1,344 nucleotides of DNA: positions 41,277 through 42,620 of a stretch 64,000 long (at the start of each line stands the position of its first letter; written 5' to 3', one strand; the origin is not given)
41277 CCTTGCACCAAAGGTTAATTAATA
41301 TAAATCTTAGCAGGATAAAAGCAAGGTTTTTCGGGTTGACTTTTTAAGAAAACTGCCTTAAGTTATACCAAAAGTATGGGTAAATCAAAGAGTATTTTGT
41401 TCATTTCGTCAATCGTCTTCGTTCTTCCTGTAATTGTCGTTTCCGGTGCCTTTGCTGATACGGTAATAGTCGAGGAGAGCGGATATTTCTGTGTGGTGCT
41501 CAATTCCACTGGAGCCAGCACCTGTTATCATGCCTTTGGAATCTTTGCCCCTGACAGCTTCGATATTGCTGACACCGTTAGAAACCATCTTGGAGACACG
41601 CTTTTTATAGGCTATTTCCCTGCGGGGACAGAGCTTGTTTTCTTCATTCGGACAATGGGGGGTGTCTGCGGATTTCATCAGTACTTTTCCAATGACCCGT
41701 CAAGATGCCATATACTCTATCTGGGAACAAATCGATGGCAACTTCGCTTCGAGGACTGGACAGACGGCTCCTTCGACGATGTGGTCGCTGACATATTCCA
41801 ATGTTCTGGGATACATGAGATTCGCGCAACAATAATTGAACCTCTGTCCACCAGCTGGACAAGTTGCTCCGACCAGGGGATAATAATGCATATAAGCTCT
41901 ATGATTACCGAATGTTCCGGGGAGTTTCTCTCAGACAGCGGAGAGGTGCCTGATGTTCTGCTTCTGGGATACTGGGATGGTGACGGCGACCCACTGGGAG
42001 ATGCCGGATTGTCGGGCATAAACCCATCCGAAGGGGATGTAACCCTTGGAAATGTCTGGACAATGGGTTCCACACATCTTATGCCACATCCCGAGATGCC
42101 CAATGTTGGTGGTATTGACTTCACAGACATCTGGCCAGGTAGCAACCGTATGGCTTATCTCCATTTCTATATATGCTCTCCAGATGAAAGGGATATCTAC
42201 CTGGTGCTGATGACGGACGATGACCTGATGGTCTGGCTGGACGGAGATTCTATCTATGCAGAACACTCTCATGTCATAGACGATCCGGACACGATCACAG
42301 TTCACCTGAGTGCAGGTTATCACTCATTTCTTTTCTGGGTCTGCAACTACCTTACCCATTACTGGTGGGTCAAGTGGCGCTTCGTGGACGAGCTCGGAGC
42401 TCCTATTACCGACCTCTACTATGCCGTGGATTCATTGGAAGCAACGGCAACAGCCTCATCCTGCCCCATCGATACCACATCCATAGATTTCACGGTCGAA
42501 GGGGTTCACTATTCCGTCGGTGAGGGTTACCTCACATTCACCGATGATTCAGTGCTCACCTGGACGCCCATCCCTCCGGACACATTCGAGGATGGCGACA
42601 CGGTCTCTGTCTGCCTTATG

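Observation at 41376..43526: Secreted PA14-like protein carrying a Kazal-type serine-protease-inhibitor domain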

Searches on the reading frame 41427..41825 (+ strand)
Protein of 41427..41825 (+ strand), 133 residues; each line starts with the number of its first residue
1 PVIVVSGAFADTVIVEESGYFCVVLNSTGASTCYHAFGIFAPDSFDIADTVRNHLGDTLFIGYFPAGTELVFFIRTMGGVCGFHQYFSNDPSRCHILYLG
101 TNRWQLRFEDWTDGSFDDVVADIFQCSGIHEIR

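Call 29: search_protein_families(library=pfam, alignment_id=A2, max_evalue=1)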
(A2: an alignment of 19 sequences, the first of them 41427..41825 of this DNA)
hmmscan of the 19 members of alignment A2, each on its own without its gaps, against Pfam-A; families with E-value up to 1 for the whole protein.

A. member 1, window:41427-41825:+ (133 aa): 0 families

B. families by the number of members that match (of 19 scanned): 3 families
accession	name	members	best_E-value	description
PF13448.11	DUF4114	17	1.2e-06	Domain of unknown function (DUF4114)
PF08603.16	CAP_C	1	0.1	Adenylate cyclase associated (CAP) C terminal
PF14061.12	Mtf2_C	1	0.28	Polycomb-like MTF2 factor 2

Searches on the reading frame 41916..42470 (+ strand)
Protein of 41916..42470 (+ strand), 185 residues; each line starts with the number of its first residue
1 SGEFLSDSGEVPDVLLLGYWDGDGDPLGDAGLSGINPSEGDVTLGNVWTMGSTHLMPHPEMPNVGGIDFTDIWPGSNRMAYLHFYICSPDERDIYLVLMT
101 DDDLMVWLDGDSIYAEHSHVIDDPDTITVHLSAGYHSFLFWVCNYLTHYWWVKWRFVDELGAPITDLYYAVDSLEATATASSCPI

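Call 27: search_protein_families(library=pfam, alignment_id=A1, max_evalue=1)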
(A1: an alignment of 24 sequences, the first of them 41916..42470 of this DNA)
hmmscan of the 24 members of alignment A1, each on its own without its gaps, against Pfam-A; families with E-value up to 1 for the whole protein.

A. member 1, window:41916-42470:+ (185 aa): 0 families

B. families by the number of members that match (of 24 scanned): 13 families
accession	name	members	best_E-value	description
PF02837.24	Glyco_hydro_2_N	5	1.1e-05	Glycosyl hydrolases family 2, sugar binding domain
PF21557.3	RhaB_D2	3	0.00055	Alpha-L-rhamnosidase, domain D2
PF07691.17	PA14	3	0.014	PA14 domain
PF16990.11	CBM_35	1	0.0052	Carbohydrate binding module (family 35)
PF03633.20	Glyco_hydro_65C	1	0.032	Glycosyl hydrolase family 65, C-terminal domain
PF16100.11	RMI2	1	0.039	RecQ-mediated genome instability protein 2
PF22907.2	Ams1-like_1st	1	0.061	Alpha-mannosidase, jelly roll domain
PF22666.2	Glyco_hydro_2_N2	1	0.083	Glycosyl hydrolase 2 galactose-binding domain-like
PF08329.16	ChitinaseA_N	1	0.11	Chitinase A, N-terminal domain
PF15983.10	DUF4767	1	0.14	Domain of unknown function (DUF4767)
PF03629.24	SASA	1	0.15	Carbohydrate esterase, sialic acid-specific acetylesterase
PF00775.27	Dioxygenase_C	1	0.15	Dioxygenase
PF10262.15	Rdx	1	0.22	Rdx family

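Call 36: predict_structure(alignment_id=A1)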
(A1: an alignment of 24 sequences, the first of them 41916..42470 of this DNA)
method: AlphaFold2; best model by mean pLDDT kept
length: 185 residues; sequences in the alignment: 24
mean_pLDDT: 90.5   pTM: 0.88
mean pLDDT of the five models: 90.5, 90.5, 89.9, 89.8, 89.2
residues with pLDDT >= 90: 142; 70-90: 32; 50-70: 11; < 50: 0
segments of 3 or more residues with pLDDT < 50: none
pLDDT, mean of each block of 10 residues (from residue 1): 90 96 76 86 95 94 94 93 96 97 94 88 92 96 87 97 97 72 69
secondary structure, 60 per line:
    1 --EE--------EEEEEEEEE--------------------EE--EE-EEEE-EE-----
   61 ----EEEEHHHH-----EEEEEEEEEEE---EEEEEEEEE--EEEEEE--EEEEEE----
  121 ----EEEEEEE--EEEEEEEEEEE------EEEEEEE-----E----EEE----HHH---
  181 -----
elements in order: E13-21 E49-52 E65-68 H69-72 E78-88 E92-100 E103-108 E111-116 E125-131 E134-144 E151-157 E168-170

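Call 61: search_solved_structures(query=A1, max_evalue=10, show_alignments=4)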
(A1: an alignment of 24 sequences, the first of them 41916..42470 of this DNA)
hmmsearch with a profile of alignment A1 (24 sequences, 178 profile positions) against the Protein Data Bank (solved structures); distinct sequences matched with E-value up to 10: 25.
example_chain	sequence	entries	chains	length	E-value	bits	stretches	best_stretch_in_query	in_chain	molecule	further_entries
6u7i_A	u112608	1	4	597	0.023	17.4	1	88-143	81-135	Beta-glucuronidase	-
4ki5_C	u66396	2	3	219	0.04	16.7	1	45-109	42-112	MURINE MONOCLONAL 3E6 FAB HEAVY CHAIN | 3E6 antibody Fab heavy chain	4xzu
2vzu_A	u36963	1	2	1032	0.11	15.2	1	101-144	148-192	EXO-BETA-D-GLUCOSAMINIDASE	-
2vzs_A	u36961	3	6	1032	0.12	15.2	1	101-144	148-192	EXO-BETA-D-GLUCOSAMINIDASE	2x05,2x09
2vzo_A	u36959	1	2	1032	0.12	15.2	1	101-144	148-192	EXO-BETA-D-GLUCOSAMINIDASE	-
2vzt_A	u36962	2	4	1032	0.12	15.2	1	101-144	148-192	EXO-BETA-D-GLUCOSAMINIDASE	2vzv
10ex_F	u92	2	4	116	0.12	15.1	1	38-110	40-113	Heavy chain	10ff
6d1n_A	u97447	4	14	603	0.13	15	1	101-143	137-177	Beta-galactosidase/beta-glucuronidase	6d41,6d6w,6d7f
6d89_C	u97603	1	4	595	0.14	14.9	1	101-143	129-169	Beta-galactosidase/beta-glucuronidase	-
6aq7_H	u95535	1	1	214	0.15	14.8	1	59-113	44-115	POM6 FAB Heavy CHAIN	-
3aj4_A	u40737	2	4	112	0.16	14.7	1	101-127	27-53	Pleckstrin homology domain-containing family B member 2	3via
2dhi_A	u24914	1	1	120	0.16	14.7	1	101-127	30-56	Pleckstrin homology domain-containing family B member 2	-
6cxc_X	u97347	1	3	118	0.18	14.5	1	61-110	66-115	R4.C6 Fab Heavy Chain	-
10fn_F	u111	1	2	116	0.34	13.7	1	52-110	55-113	Heavy chain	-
8eqb_A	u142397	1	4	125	0.38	13.5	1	7-101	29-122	Synthetic nanobody 1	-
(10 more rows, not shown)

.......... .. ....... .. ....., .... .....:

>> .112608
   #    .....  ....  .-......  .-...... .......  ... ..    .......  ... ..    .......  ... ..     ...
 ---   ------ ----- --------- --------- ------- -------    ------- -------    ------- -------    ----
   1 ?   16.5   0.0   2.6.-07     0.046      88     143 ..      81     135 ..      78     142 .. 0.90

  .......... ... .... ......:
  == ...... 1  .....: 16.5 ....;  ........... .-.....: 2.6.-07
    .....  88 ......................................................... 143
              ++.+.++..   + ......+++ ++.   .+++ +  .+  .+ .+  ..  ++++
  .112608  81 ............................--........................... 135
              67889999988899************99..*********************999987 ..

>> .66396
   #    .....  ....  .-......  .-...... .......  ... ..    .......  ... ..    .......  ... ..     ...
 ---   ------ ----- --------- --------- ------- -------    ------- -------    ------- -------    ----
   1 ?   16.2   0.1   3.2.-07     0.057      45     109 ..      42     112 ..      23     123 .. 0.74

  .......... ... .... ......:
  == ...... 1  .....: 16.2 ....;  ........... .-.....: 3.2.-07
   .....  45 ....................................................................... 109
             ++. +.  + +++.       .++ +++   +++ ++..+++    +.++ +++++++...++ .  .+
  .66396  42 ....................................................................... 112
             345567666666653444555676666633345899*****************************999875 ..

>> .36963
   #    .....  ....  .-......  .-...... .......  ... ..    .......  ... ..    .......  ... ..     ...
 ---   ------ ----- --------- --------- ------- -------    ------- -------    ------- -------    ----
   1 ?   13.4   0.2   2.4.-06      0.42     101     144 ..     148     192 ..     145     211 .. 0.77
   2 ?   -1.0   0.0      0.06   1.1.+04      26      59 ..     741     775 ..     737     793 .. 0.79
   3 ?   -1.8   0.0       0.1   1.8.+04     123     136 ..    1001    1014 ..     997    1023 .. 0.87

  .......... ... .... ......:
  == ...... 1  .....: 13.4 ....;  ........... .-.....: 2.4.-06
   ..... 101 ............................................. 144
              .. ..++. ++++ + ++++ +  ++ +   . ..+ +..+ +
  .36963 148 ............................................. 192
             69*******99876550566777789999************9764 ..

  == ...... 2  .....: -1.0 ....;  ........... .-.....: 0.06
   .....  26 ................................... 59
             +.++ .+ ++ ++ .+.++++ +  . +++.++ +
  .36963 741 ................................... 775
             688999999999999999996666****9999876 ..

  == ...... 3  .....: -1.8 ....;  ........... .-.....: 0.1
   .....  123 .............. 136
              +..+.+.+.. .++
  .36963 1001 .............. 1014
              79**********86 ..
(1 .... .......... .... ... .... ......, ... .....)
